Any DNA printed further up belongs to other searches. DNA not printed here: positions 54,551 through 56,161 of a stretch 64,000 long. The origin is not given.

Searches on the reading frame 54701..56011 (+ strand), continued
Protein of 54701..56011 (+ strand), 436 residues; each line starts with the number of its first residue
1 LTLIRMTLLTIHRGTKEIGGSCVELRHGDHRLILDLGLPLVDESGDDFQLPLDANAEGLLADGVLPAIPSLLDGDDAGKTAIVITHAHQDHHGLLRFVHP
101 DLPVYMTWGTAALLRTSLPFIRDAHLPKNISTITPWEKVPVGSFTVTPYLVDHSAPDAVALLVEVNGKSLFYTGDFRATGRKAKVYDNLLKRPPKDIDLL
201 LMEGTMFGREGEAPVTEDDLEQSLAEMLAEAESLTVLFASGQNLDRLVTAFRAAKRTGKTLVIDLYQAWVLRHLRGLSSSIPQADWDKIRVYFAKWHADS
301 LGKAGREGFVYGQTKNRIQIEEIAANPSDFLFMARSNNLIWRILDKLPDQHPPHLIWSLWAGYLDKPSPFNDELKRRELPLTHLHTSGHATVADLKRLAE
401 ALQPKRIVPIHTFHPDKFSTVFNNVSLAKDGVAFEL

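Call 92: get_annotated_region(hit=H28, flank=6000)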
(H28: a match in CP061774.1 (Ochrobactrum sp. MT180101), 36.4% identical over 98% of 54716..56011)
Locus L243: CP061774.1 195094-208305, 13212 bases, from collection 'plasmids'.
description: Ochrobactrum sp. MT180101 plasmid unnamed1, complete sequence
organism: Ochrobactrum sp. MT180101 (NCBI taxid 2726427)
taxonomy: Bacteria; Pseudomonadota; Alphaproteobacteria; Hyphomicrobiales; Brucellaceae; Ochrobactrum; Ochrobactrum sp. MT180101
host: -; source: Water,Breeding wastewater; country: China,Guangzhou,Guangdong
typing (MOB-suite, as given by PLSDB): conjugative; replicon rep_cluster_678; relaxase MOBP; mating-pair formation MPF_T
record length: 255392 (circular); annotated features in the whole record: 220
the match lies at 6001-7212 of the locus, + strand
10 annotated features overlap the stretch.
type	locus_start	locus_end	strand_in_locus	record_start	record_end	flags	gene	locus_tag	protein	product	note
CDS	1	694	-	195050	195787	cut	-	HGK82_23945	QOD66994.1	hypothetical protein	-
CDS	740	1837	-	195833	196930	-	-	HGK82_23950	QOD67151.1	flagellar hook-basal body complex protein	-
CDS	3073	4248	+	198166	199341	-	-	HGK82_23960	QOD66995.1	hypothetical protein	-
CDS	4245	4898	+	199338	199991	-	-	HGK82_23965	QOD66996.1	hypothetical protein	-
CDS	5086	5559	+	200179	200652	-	-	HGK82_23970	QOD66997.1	hypothetical protein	-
CDS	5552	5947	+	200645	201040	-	-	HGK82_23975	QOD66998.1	hypothetical protein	-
CDS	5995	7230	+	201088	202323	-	-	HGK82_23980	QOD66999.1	MBL fold metallo-hydrolase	-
CDS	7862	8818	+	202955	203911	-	-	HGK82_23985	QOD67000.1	hypothetical protein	-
CDS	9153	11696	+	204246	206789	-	-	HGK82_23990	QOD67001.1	PD-(D/E)XK nuclease family protein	-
CDS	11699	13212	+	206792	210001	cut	-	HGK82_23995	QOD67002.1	UvrD-helicase domain-containing protein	-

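Call 96: search_protein_families(library=phrogs, proteins=[window:54716-56011:+], max_evalue=0.001)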
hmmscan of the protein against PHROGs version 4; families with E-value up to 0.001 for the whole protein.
window:54716-56011:+ (431 aa): 1 family
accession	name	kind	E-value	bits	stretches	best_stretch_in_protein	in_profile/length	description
phrog_392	-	other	3.6e-12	47.4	1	15-198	17-166/348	metal-dependent hydrolase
